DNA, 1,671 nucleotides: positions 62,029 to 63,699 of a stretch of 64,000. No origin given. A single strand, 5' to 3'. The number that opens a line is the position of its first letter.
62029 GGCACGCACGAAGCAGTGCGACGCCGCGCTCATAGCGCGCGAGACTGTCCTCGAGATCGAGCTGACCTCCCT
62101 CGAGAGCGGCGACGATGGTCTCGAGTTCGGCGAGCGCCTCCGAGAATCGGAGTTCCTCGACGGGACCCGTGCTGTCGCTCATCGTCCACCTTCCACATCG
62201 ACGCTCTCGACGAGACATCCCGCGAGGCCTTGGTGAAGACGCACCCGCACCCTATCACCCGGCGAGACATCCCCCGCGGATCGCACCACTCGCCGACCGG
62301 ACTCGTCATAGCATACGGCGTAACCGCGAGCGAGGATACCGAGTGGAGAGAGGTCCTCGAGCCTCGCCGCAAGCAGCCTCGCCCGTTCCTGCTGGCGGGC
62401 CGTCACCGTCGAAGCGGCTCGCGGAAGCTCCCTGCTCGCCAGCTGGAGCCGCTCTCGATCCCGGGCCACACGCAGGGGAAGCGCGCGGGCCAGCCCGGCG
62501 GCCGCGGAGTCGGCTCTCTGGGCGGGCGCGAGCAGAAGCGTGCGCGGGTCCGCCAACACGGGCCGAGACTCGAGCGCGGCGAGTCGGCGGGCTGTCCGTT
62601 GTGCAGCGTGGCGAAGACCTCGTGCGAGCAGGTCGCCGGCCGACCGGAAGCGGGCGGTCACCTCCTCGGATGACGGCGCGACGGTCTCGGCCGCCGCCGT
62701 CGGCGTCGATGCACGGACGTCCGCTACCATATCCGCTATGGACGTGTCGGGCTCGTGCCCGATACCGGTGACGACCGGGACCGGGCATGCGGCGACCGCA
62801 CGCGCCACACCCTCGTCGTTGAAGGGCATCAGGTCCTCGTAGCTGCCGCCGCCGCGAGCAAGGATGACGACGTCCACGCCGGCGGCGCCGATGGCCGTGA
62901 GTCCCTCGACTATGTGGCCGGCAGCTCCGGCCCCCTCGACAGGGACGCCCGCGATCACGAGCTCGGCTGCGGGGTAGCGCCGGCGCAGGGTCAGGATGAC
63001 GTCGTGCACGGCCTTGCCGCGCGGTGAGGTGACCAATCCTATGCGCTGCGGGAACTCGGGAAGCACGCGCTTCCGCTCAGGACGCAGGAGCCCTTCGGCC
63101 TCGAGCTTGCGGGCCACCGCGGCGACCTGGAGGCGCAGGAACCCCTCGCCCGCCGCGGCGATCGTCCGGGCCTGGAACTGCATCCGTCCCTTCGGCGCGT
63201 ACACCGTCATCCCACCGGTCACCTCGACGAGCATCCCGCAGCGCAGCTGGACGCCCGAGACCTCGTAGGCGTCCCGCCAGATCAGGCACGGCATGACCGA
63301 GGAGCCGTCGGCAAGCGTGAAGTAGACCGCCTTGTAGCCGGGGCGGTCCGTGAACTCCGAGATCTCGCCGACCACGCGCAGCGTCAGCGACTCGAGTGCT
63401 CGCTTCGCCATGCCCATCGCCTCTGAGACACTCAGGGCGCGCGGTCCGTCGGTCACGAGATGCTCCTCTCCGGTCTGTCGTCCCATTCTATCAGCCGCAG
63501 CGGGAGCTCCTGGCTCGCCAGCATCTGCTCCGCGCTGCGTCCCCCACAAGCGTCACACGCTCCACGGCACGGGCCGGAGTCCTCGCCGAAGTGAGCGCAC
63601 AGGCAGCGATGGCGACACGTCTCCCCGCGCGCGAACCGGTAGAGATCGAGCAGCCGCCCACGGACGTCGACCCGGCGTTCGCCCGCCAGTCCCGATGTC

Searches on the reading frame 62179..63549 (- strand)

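Call 34: search_protein_families(library=pfam, proteins=[window:62179-63549:-])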
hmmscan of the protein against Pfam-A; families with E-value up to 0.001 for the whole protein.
window:62179-63549:- (456 aa): 3 families
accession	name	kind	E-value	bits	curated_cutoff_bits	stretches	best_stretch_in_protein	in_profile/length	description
PF02601.20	Exonuc_VII_L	-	3.8e-84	283.3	35.9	1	154-442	1-311/315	Exonuclease VII, large subunit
PF13742.12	tRNA_anti_2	-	2.7e-16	60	27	1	39-130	1-94/95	OB-fold nucleic acid binding domain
PF01336.31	tRNA_anti-codon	-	3e-07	30.7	27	1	58-129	2-71/75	OB-fold nucleic acid binding domain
